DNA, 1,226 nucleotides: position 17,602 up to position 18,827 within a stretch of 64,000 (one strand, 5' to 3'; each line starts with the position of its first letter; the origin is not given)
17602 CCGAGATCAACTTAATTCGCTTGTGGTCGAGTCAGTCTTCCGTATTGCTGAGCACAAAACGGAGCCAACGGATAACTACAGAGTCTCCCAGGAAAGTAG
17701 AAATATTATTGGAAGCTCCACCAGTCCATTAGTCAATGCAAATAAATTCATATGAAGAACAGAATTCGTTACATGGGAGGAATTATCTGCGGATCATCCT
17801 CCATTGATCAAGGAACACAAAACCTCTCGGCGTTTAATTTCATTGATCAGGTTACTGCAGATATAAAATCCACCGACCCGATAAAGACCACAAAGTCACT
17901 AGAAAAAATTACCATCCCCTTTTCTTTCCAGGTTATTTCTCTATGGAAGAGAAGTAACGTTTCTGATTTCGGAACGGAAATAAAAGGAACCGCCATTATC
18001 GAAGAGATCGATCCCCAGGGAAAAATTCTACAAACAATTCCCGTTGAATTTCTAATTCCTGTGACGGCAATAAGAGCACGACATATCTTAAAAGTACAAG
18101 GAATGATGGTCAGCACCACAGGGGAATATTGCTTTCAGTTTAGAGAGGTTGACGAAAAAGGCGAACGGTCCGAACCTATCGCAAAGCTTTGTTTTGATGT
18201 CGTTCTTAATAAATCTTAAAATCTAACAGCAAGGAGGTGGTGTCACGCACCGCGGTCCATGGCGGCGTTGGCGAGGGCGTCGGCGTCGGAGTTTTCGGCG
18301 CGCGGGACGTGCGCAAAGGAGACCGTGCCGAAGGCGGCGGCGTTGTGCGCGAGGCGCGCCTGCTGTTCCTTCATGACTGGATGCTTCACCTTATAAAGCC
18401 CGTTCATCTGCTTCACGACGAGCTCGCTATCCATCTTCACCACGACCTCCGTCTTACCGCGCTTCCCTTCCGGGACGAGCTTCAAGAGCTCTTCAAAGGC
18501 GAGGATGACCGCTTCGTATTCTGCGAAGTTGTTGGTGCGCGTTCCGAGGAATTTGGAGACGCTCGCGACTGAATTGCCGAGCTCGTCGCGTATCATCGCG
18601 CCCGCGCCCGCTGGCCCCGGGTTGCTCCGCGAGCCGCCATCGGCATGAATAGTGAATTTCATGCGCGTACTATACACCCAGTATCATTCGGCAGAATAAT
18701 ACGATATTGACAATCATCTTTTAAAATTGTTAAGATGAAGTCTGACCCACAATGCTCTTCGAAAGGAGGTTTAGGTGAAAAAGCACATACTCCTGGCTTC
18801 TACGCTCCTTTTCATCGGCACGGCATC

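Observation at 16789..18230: AT-rich three-gene islet: HigB/Gp49-like toxin, XRE-HTH protein and a coupled unknown gene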

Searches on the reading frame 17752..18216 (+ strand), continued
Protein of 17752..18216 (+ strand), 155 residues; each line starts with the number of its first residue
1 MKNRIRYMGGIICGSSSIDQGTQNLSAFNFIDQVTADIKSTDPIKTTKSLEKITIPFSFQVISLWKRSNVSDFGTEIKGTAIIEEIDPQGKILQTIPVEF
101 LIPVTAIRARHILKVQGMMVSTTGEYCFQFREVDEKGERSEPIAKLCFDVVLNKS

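Call 59: predict_structure(alignment_id=A4)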
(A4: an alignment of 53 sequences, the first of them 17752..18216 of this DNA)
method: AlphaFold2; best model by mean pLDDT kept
length: 155 residues; sequences in the alignment: 53
mean_pLDDT: 90.9   pTM: 0.83
mean pLDDT of the five models: 90.9, 89.6, 89.4, 89.3, 89.1
residues with pLDDT >= 90: 124; 70-90: 19; 50-70: 12; < 50: 0
segments of 3 or more residues with pLDDT < 50: none
pLDDT, mean of each block of 10 residues (from residue 1): 86 96 94 90 56 89 94 92 97 95 93 95 97 93 97 88
secondary structure, 60 per line:
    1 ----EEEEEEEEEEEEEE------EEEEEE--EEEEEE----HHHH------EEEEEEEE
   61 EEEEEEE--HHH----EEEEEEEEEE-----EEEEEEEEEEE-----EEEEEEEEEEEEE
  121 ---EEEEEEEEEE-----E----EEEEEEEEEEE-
elements in order: E5-18 E25-30 E33-38 H43-46 E53-67 E77-86 E92-102 E108-120 E124-133 E144-154

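Call 65: fold_search(model_id=the predicted structure, library=pdb)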
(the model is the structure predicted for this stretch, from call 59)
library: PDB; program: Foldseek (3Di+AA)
matches with E <= 10: 1775; with E <= 0.001: 15
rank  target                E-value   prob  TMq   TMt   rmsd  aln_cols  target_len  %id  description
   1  2n80_MODEL_1_B        3.2e-04  1.00  0.47  0.43  11.6       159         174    9  p75NTR DD:RhoGDI (released 2015-12-23)
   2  1ft0_A                3.6e-04  1.00  0.43  0.49   7.4       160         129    9  CRYSTAL STRUCTURE OF TRUNCATED HUMAN RHOGDI K113A MUTANT (released 2001-05-02)
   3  1ft3_A                3.8e-04  1.00  0.43  0.50   7.5       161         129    9  CRYSTAL STRUCTURE OF TRUNCATED RHOGDI K141A MUTANT (released 2001-05-02)
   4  5ml6                  4.0e-04  1.00  0.40  0.42  10.9       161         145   10  The crystal structure of PDE6D in complex to inhibitor-8 (released 2017-02-01)
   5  5t4x                  5.8e-04  1.00  0.39  0.41  11.2       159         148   11  CRYSTAL STRUCTURE OF PDE6D IN APO-STATE (released 2018-01-10)
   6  9x53                  6.5e-04  1.00  0.45  0.50   7.4       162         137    7  Crystal structure of RhoGDI2 in complex with Compound HR3119 (released 2025-10-29)
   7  4jvf                  6.8e-04  1.00  0.40  0.43   9.9       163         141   10  The Crystal structure of PDE6D in complex with the inhibitor (s)-5 (released 2013-05-22)
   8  2jhs                  7.6e-04  1.00  0.45  0.49   8.1       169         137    8  CRYSTAL STRUCTURE OF RHOGDI K135H,K138H,K141H MUTANT (released 2007-05-08)
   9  7q9q                  8.0e-04  1.00  0.41  0.43  10.6       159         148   11  Crystal structure of PDE6D Geranylgeranylated cystein complex (released 2022-01-19)
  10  3bga_B                8.4e-04  1.00  0.44  0.08   7.5       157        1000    9  Crystal structure of beta-galactosidase from Bacteroides thetaiotaomicron VPI-5482 (released 2007-12-11)
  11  5x73                  8.4e-04  1.00  0.40  0.42  10.5       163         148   12  The crystal Structure PDE delta in complex with R-p9 (released 2017-10-04)
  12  5ml2                  8.9e-04  1.00  0.40  0.43   9.9       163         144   10  The crystal structure of PDE6D in complex with inhibitor-3 (released 2017-02-01)
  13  5hno_C                8.9e-04  1.00  0.42  0.40   7.1       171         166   15  The structure of the kdo-capped saccharide binding subunit of the O-12 specific ABC transporter, Wzt (released 2016-03-09)
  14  2jht_A                8.9e-04  1.00  0.43  0.46   7.3       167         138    8  CRYSTAL STRUCTURE OF RHOGDI K135T,K138T,K141T MUTANT (released 2007-05-08)
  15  9hmc_A                9.4e-04  1.00  0.41  0.43  10.8       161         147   10  Crystal structure of PDE6D in complex with compound 5e (released 2025-12-24)
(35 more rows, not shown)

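Call 80: find_related_loci(query=A5, collection=viral_contigs, flank=6000)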
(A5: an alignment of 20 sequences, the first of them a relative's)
Query A5 (153 aa) in viral_contigs; peptide patterns used: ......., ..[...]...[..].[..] (x = any residue, [..] = any of these).
56 stretches matched a pattern; 1 encode a relative of the query (tblastn E <= 1e-3); 1 distinct loci.
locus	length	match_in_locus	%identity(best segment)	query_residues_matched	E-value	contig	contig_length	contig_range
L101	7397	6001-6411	34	1-141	7e-22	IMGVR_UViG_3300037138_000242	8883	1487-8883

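Call 81: fold_search(model_id=the predicted structure, library=viral)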
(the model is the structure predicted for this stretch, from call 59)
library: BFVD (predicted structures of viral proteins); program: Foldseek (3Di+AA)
matches with E <= 10: 1345; with E <= 0.001: 5
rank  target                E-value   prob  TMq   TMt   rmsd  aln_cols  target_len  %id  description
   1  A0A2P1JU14            3.4e-07  1.00  0.64  0.73   3.9       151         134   10  Uncharacterized protein [Anoxybacillus phage A403]
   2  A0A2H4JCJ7            2.0e-06  1.00  0.58  0.63   4.5       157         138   10  Uncharacterized protein [uncultured Caudovirales phage]
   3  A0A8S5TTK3            8.9e-06  1.00  0.59  0.56   4.9       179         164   10  Uncharacterized protein [Siphoviridae sp. ct5jB2]
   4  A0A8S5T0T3            5.1e-05  1.00  0.53  0.51   5.9       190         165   13  Uncharacterized protein [Siphoviridae sp. ctKFk2]
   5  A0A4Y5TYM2            6.0e-05  1.00  0.60  0.35   4.0       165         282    9  (no name in the UniProt tables at hand)
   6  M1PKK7                1.0e-03  1.00  0.43  0.46   6.6       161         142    9  (no name in the UniProt tables at hand)
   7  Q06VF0                1.3e-03  0.93  0.25  0.27  11.9       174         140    9  (no name in the UniProt tables at hand)
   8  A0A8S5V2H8            1.5e-03  0.85  0.27  0.23  16.6       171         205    9  Uncharacterized protein [CrAss-like virus sp. ctelJ1]
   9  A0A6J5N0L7            1.6e-03  1.00  0.34  0.36  14.4       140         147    8  Uncharacterized protein [uncultured Caudovirales phage]
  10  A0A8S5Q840            1.7e-03  1.00  0.34  0.43   8.2       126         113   17  Uncharacterized protein [Siphoviridae sp. ctdVv30]
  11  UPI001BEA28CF         2.0e-03  0.99  0.40  0.16  10.7       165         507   12  (no name look-up for this kind of identifier)
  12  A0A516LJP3            2.8e-03  0.96  0.27  0.27   9.2       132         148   13  (no name in the UniProt tables at hand)
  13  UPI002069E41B         3.5e-03  0.98  0.28  0.37   8.9       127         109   11  (no name look-up for this kind of identifier)
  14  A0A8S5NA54            3.7e-03  1.00  0.39  0.18   5.6       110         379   12  BppU N-terminal domain-containing protein [Phage sp. ctXnn1]
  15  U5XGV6                3.9e-03  1.00  0.37  0.12   5.2       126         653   10  (no name in the UniProt tables at hand)
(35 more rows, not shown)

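Call 83: search_dna_similar(query=P0156, collection=phages, mode=protein, max_evalue=0.01, max_rows=15)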
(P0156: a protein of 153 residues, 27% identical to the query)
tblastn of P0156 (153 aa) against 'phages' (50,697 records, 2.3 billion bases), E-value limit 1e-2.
No match.

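Call 84: search_dna_similar(query=window:17752-18216:+, collection=plasmids, mode=protein, max_evalue=0.01, max_rows=15)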
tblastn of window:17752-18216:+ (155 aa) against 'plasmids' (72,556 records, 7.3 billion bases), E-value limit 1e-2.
No match.

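Call 85: search_protein_families(library=phrogs, alignment_id=A4, max_evalue=0.01)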
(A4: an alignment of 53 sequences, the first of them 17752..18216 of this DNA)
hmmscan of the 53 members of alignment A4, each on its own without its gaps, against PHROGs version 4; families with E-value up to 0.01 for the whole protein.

A. member 1, window:17752-18216:+ (155 aa): 0 families

B. families by the number of members that match (of 53 scanned): 3 families
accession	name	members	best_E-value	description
phrog_21964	-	1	0.00083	HNH endonuclease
phrog_1169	-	1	0.0013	-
phrog_23349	-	1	0.0017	-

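Call 86: search_protein_families(library=padloc, alignment_id=A4, max_evalue=0.01)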
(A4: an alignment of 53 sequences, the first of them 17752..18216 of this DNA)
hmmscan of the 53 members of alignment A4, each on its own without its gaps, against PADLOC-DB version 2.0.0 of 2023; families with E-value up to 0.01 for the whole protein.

A. member 1, window:17752-18216:+ (155 aa): 0 families

B. families by the number of members that match (of 53 scanned): 4 families
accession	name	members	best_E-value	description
PDLC02121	Csn2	1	0.00022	-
PDLC01371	Csn2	1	0.00036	CAS-II-A; acquisition_associated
PDLC01648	Csn2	1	0.0015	CAS-II-A; acquisition_associated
PDLC02568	DrmA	1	0.0052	DrmA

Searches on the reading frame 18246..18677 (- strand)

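Call 92: search_protein_families(library=pfam, proteins=[window:18246-18677:-], max_evalue=0.001)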
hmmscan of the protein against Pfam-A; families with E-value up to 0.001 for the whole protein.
window:18246-18677:- (144 aa): 2 families
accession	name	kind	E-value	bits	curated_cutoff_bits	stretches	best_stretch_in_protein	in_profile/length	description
PF13456.12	RVT_3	-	1.7e-17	63.9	21.6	1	12-139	2-123/123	Reverse transcriptase-like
PF00075.30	RNase_H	-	6.6e-11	43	25.8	1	7-139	3-139/141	RNase H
